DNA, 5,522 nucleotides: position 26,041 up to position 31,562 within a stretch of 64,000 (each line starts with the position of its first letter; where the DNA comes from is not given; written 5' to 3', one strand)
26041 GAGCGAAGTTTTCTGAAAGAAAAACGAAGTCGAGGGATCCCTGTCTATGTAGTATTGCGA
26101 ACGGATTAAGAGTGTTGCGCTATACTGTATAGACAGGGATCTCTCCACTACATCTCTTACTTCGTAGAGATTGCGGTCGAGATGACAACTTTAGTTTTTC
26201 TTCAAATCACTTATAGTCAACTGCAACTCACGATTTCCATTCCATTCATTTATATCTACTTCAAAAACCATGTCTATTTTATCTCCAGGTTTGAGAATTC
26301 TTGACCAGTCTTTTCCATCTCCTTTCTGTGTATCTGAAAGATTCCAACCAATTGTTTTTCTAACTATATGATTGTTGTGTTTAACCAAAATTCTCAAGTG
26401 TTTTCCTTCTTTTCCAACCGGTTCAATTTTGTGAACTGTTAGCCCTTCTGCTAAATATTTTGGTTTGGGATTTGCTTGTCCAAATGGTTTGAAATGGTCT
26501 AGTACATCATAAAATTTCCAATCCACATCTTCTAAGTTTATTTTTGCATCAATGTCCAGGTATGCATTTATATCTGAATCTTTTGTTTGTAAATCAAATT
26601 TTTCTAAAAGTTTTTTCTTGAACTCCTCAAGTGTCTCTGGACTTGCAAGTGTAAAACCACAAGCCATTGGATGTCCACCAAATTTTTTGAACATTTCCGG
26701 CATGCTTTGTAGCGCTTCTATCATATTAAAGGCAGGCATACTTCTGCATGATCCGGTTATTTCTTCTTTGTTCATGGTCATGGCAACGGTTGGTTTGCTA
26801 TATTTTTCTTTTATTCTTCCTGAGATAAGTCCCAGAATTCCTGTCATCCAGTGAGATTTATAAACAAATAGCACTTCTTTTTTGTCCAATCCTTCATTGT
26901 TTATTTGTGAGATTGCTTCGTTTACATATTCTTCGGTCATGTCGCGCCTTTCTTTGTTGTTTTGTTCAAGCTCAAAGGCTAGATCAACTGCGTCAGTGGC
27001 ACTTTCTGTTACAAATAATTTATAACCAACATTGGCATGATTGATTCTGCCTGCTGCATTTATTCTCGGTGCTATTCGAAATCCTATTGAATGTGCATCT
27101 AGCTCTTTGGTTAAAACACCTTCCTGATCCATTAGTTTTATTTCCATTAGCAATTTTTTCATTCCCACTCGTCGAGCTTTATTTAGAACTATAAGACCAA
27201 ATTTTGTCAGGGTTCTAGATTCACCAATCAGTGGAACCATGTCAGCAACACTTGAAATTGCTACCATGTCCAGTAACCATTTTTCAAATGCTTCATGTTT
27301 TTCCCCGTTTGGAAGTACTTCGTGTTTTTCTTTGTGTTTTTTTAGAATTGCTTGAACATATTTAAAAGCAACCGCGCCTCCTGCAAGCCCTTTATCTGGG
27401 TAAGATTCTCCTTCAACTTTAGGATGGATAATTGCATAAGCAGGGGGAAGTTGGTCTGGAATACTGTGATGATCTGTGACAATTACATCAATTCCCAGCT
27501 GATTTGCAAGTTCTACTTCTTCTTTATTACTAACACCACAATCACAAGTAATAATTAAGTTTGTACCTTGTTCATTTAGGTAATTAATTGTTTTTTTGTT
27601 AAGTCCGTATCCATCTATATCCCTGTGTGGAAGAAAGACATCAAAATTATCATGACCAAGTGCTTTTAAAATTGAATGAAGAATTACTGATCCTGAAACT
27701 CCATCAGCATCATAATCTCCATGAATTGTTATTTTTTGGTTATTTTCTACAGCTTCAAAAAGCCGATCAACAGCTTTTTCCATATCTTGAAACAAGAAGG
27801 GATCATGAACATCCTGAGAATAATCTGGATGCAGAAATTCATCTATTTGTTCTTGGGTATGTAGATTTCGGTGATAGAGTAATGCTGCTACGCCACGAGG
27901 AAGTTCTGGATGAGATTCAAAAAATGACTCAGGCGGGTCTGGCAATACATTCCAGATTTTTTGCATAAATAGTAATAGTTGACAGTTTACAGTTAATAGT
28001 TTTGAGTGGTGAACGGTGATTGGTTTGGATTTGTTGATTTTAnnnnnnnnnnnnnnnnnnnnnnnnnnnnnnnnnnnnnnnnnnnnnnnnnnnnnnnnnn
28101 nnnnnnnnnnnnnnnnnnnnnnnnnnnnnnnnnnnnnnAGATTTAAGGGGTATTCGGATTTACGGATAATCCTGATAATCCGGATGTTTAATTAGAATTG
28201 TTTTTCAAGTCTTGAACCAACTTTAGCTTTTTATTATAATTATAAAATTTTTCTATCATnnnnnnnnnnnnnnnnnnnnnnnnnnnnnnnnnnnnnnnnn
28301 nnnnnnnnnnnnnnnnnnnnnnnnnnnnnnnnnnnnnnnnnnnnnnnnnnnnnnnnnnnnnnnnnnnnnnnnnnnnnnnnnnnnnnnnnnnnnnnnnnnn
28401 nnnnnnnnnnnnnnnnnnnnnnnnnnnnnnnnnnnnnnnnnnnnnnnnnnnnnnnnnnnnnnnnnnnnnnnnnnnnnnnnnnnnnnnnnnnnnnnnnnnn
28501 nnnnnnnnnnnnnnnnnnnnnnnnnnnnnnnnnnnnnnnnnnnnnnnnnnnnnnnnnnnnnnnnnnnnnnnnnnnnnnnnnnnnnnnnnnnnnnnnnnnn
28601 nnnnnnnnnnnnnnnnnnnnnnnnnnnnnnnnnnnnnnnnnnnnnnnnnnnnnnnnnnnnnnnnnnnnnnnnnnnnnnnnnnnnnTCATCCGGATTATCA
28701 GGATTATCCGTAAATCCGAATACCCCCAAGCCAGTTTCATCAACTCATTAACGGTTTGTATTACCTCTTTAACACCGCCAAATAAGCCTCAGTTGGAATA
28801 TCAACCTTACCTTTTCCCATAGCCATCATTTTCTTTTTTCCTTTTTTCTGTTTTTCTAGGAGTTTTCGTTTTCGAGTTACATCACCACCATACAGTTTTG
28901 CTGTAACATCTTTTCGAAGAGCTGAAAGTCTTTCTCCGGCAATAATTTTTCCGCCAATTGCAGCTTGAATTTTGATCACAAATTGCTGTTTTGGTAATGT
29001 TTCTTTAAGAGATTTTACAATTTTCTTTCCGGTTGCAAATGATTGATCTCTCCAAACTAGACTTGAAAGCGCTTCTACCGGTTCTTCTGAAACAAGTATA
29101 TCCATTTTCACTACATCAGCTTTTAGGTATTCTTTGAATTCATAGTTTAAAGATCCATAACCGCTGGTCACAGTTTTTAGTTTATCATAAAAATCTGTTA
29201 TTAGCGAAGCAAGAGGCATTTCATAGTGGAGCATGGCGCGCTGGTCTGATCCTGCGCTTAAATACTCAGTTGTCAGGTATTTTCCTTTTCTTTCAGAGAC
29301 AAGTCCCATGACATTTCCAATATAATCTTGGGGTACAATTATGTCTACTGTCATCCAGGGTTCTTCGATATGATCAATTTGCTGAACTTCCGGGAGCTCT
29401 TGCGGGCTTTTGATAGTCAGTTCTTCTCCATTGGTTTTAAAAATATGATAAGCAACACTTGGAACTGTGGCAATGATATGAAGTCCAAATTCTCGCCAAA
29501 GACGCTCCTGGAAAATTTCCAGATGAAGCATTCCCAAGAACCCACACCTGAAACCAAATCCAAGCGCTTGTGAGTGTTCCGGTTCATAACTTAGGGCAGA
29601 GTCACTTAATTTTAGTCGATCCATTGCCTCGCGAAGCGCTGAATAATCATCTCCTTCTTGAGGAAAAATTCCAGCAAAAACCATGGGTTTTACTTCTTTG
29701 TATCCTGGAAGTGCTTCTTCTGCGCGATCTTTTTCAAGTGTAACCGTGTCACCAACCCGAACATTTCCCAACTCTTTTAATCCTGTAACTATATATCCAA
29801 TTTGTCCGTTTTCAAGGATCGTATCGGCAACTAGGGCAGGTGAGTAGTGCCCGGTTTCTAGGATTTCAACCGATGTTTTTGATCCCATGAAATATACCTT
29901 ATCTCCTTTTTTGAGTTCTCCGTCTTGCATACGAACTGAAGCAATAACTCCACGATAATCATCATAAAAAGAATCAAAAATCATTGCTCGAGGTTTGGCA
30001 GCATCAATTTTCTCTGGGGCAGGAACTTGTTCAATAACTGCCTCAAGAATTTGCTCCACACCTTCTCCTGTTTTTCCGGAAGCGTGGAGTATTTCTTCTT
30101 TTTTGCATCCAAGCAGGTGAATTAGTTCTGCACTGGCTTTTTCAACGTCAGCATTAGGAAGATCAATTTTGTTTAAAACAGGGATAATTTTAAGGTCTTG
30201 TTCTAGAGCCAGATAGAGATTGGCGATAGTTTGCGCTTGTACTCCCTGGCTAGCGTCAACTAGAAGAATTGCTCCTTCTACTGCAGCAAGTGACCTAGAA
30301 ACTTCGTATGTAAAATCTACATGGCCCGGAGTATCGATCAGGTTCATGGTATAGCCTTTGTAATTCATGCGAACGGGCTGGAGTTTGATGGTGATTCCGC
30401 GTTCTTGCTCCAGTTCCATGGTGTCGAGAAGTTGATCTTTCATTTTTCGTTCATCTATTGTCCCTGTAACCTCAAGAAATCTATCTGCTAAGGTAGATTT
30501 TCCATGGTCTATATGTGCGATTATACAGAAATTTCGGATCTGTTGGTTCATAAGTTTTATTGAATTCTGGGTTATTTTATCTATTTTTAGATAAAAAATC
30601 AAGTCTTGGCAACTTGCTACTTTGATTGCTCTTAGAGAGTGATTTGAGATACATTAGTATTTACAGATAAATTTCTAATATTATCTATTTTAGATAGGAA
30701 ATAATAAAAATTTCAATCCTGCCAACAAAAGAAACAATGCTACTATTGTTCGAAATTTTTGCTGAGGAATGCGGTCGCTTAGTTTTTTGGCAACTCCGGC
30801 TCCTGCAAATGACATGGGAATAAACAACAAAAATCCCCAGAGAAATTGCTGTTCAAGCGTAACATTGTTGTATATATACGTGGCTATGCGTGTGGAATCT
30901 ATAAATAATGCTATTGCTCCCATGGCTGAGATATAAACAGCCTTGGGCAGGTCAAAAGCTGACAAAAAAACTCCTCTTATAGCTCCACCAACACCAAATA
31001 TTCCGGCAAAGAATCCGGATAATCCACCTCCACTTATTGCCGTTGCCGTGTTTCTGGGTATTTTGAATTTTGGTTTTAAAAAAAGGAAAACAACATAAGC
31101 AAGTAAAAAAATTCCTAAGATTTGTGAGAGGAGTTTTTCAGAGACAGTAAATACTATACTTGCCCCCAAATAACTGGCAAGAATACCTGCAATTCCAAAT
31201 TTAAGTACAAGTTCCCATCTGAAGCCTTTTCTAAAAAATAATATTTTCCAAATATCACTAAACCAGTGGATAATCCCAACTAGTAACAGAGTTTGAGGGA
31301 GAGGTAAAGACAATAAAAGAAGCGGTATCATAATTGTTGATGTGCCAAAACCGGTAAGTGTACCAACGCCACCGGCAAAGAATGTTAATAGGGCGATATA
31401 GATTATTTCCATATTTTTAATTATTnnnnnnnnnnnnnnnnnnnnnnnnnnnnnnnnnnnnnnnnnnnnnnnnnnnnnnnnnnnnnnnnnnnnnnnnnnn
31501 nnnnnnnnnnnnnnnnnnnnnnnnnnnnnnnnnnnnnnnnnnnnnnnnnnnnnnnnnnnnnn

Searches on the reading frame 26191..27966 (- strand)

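Call 83: search_protein_families(library=pfam, proteins=[window:26191-27966:-], max_evalue=0.00001)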
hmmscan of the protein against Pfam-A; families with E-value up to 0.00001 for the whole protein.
window:26191-27966:- (591 aa): 3 families
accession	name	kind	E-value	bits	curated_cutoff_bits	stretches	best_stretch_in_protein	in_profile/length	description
PF17768.7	RecJ_OB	-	8.9e-28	96.9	27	1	472-587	1-107/107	RecJ OB domain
PF01368.27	DHH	-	3.4e-23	82.7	28.1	1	78-213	1-108/125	DHH family, N-terminal domain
PF02272.25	DHHA1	-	2.8e-13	50.6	25.9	1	365-455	4-98/102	DHHA1 domain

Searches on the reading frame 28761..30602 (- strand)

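Call 84: search_protein_families(library=pfam, proteins=[window:28761-30602:-], max_evalue=0.00001)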
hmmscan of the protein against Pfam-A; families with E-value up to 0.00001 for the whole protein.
window:28761-30602:- (613 aa): 4 families
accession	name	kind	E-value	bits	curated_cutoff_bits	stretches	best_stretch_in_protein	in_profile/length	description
PF00009.33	GTP_EFTU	-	1.4e-58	198.1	26.5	1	21-194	2-187/188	Elongation factor Tu GTP binding domain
PF06421.17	LepA_C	-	4.2e-40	136.6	29.7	1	505-612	2-107/107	GTP-binding protein LepA C-terminus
PF00679.30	EFG_C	-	6.6e-23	81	27.9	1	412-501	2-87/89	Elongation factor G C-terminus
PF03144.31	GTP_EFTU_D2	-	8.8e-09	36.1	30.3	1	218-288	1-73/73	Elongation factor Tu domain 2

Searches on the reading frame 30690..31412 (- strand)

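Call 84: search_protein_families(library=pfam, proteins=[window:30690-31412:-], max_evalue=0.00001)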
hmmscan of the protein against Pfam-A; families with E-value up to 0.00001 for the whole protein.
window:30690-31412:- (240 aa): 1 family
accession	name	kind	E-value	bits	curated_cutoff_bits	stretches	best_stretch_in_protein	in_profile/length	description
PF01925.25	TauE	-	5.8e-34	118.2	32.6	1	7-234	2-236/237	Sulfite exporter TauE/SafE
